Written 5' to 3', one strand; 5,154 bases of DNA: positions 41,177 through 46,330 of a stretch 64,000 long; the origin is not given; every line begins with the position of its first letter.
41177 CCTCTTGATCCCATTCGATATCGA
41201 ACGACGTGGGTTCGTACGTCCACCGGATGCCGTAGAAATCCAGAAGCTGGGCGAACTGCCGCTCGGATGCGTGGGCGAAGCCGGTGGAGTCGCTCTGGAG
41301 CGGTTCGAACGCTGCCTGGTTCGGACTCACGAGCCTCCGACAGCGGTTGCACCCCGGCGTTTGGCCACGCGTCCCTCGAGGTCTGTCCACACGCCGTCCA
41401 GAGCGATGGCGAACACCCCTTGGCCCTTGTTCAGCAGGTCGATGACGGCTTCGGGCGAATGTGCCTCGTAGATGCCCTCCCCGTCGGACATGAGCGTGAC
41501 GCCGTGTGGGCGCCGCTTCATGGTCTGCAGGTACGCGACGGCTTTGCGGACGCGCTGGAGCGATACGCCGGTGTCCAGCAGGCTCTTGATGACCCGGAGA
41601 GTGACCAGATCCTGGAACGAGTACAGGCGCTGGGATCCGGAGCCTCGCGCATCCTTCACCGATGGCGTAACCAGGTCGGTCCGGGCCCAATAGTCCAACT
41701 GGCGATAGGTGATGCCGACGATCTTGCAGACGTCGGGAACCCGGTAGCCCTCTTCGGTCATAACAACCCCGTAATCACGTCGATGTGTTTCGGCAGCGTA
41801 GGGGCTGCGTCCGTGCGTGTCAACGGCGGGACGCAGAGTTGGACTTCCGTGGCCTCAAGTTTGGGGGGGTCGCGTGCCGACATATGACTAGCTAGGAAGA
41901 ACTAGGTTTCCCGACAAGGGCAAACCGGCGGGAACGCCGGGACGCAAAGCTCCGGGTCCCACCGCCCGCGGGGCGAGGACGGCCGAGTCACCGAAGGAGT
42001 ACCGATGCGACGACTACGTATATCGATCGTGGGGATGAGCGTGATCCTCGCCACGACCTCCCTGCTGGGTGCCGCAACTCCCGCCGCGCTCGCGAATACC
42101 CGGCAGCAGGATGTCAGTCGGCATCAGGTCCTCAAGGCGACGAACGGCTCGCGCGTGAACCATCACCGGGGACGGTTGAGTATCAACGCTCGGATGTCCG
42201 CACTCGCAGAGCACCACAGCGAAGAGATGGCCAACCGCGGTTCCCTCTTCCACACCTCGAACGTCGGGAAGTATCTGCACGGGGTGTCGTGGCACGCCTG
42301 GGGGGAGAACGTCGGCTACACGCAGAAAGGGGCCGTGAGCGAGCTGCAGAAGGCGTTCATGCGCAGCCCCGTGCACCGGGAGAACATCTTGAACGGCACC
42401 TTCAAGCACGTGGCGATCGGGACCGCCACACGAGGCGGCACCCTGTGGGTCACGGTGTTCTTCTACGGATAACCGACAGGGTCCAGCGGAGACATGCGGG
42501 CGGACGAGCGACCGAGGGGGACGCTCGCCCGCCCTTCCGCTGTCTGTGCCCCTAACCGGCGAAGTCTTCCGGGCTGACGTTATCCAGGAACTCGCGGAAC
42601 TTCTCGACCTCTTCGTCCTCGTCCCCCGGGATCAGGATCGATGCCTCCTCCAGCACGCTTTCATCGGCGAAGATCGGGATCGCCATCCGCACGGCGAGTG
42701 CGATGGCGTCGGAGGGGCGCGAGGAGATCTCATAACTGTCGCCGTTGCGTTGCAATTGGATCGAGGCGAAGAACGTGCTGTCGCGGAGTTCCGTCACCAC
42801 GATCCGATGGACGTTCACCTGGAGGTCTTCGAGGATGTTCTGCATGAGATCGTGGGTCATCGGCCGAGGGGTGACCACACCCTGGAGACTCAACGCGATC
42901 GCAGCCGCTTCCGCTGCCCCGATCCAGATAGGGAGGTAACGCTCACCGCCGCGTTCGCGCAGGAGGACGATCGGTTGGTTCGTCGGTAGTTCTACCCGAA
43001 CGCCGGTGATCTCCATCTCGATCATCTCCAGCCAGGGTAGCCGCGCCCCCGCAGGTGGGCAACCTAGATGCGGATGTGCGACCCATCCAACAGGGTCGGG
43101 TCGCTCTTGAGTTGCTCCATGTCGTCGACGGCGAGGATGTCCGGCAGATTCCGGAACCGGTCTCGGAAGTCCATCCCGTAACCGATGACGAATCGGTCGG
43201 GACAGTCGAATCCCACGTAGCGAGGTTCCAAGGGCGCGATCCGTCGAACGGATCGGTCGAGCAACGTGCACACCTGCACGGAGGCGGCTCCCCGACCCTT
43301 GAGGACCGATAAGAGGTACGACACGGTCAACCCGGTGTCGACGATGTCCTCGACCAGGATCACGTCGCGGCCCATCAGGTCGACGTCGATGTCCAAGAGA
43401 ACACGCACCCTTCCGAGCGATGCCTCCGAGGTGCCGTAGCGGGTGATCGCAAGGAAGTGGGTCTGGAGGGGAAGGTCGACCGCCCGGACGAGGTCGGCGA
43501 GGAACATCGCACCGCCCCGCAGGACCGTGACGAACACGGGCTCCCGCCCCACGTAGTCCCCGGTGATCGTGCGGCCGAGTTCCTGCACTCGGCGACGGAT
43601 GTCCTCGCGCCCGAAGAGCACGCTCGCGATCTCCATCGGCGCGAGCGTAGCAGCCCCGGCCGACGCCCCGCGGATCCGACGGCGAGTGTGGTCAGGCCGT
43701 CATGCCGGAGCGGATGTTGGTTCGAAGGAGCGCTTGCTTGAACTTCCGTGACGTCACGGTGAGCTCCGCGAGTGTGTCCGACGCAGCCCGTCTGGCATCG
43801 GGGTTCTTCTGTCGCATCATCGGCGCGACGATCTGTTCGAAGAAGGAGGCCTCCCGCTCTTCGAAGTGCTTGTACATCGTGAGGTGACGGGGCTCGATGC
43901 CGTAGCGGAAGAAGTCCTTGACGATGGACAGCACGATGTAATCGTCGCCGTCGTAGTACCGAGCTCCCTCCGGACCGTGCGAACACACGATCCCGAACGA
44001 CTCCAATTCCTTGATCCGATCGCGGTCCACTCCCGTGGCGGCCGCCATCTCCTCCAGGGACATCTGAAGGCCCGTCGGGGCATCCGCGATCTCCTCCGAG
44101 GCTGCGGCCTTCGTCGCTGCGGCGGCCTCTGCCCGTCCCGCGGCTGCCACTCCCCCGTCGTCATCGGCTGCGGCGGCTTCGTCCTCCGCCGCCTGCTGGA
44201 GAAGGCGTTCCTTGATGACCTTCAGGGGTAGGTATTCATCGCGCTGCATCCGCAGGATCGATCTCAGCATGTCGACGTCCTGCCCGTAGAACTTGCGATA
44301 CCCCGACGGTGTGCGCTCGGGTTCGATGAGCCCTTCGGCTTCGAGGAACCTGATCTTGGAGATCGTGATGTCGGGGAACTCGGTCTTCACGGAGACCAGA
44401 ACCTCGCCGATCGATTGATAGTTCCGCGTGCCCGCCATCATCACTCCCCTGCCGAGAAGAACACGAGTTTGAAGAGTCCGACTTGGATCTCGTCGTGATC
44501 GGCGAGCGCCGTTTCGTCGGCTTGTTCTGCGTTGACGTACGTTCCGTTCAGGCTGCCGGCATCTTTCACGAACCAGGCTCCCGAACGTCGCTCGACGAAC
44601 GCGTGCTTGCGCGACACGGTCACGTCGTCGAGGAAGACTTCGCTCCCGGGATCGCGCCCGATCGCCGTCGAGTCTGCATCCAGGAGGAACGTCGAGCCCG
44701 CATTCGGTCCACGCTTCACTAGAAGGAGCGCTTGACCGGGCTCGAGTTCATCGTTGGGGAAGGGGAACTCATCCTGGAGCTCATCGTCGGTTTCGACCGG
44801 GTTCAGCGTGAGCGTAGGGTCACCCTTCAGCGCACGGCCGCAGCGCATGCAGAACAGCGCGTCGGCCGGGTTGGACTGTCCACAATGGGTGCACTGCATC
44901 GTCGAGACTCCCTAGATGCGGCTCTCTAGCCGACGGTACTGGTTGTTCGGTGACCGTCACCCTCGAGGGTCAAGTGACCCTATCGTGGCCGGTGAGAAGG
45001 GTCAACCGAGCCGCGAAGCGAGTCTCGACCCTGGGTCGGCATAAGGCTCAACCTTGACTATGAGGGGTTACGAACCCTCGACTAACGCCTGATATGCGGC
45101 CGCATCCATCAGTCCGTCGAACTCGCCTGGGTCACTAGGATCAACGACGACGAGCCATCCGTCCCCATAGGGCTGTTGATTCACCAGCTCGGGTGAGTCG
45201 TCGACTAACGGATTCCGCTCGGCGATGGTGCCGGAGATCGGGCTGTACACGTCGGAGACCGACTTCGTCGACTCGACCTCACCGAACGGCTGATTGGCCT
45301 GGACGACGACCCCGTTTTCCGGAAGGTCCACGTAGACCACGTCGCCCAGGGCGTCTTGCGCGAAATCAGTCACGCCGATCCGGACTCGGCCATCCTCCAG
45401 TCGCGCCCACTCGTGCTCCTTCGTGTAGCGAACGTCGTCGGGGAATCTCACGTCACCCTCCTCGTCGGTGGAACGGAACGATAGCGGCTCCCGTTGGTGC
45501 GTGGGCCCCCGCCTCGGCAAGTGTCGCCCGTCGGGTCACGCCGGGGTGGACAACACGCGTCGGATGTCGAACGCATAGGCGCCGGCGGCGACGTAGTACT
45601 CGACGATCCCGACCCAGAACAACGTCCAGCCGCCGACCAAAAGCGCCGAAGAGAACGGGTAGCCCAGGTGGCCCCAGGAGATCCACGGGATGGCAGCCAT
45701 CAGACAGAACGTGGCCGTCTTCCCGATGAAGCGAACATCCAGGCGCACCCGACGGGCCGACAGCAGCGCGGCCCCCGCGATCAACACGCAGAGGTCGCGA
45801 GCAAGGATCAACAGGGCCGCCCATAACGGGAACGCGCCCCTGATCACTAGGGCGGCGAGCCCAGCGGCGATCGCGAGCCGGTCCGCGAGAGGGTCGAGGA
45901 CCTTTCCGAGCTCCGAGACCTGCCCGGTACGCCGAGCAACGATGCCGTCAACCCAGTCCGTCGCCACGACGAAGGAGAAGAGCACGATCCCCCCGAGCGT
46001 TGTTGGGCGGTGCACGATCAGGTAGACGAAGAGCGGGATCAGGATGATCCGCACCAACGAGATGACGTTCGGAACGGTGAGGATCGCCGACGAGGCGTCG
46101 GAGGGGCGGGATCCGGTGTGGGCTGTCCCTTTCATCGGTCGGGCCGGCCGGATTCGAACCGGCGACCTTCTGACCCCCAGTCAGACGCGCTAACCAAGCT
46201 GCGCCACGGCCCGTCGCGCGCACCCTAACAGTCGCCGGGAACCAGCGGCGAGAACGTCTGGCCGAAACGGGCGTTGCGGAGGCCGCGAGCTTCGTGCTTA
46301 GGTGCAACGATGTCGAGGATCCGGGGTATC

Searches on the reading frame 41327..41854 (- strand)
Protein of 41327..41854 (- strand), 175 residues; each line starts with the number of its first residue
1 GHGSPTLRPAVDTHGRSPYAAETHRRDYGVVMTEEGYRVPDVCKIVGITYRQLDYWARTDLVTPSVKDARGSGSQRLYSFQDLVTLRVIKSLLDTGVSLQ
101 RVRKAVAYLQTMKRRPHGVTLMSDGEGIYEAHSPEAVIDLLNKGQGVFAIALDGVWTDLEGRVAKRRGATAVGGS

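Call 32: search_protein_families(library=pfam, proteins=[window:41327-41854:-], max_evalue=0.00001)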
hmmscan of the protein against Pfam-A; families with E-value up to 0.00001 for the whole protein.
window:41327-41854:- (175 aa): 1 family
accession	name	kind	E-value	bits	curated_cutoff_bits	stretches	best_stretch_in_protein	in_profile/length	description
PF13411.12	MerR_1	-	1.9e-15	57.2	21.6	1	37-107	1-67/69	MerR HTH family regulatory protein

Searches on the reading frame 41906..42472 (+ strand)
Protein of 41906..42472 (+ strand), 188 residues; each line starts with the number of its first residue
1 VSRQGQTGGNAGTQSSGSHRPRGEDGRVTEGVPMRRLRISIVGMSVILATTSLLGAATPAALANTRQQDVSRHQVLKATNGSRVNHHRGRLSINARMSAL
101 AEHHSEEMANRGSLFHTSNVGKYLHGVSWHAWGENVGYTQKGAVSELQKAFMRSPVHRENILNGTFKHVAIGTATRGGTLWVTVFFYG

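Call 32: search_protein_families(library=pfam, proteins=[window:41906-42472:+], max_evalue=0.00001)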
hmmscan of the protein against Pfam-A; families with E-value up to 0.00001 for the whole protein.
window:41906-42472:+ (188 aa): 1 family
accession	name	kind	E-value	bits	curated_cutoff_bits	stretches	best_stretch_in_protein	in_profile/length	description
PF00188.32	CAP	-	1.8e-10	42.1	21.1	1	76-179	1-108/117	Cysteine-rich secretory protein family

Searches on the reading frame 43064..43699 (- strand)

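Call 54: search_protein_families(library=pfam, proteins=[window:43064-43699:-], max_evalue=0.00001)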
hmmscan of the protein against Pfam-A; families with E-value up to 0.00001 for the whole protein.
window:43064-43699:- (211 aa): 1 family
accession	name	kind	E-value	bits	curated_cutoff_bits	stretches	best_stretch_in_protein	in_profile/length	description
PF00156.33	Pribosyltran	-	9.4e-22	77.5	26.3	1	37-178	14-157/158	Phosphoribosyl transferase domain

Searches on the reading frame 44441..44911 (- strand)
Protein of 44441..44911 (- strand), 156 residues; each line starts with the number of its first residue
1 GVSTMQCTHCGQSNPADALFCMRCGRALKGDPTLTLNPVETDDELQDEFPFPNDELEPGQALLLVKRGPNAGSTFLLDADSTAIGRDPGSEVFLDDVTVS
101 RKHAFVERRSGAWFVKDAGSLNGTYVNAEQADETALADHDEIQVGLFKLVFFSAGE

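Call 54: search_protein_families(library=pfam, proteins=[window:44441-44911:-], max_evalue=0.00001)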
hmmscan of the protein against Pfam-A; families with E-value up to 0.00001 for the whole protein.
window:44441-44911:- (156 aa): 3 families
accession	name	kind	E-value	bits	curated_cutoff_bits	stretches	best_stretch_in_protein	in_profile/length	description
PF16697.10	Yop-YscD_cpl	-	8.8e-17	61.6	33.2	1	67-152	4-91/94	Inner membrane component of T3SS, cytoplasmic domain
PF00498.31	FHA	-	1.4e-16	61.1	20.7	1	83-145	2-67/67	FHA domain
PF13240.11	Zn_Ribbon_1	-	2.3e-07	30.8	25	1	7-28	2-23/23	zinc-ribbon domain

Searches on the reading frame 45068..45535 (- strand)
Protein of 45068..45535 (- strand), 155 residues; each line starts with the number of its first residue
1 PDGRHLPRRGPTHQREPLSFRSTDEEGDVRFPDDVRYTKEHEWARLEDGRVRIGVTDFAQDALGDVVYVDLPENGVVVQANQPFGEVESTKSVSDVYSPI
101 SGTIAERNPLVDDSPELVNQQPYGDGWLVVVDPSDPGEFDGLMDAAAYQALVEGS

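Call 54: search_protein_families(library=pfam, proteins=[window:45068-45535:-], max_evalue=0.00001)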
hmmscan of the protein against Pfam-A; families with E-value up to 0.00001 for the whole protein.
window:45068-45535:- (155 aa): 1 family
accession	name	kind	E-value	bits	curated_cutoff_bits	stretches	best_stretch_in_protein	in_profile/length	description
PF01597.25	GCV_H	-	1.5e-41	141.5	22.2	1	36-153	2-120/122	Glycine cleavage H-protein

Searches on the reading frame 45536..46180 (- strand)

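Call 54: search_protein_families(library=pfam, proteins=[window:45536-46180:-], max_evalue=0.00001)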
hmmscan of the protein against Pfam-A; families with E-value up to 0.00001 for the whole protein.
window:45536-46180:- (214 aa): 1 family
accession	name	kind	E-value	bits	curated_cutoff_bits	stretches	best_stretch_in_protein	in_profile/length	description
PF01066.26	CDP-OH_P_transf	-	2.4e-33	116.1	22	1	35-187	2-149/152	CDP-alcohol phosphatidyltransferase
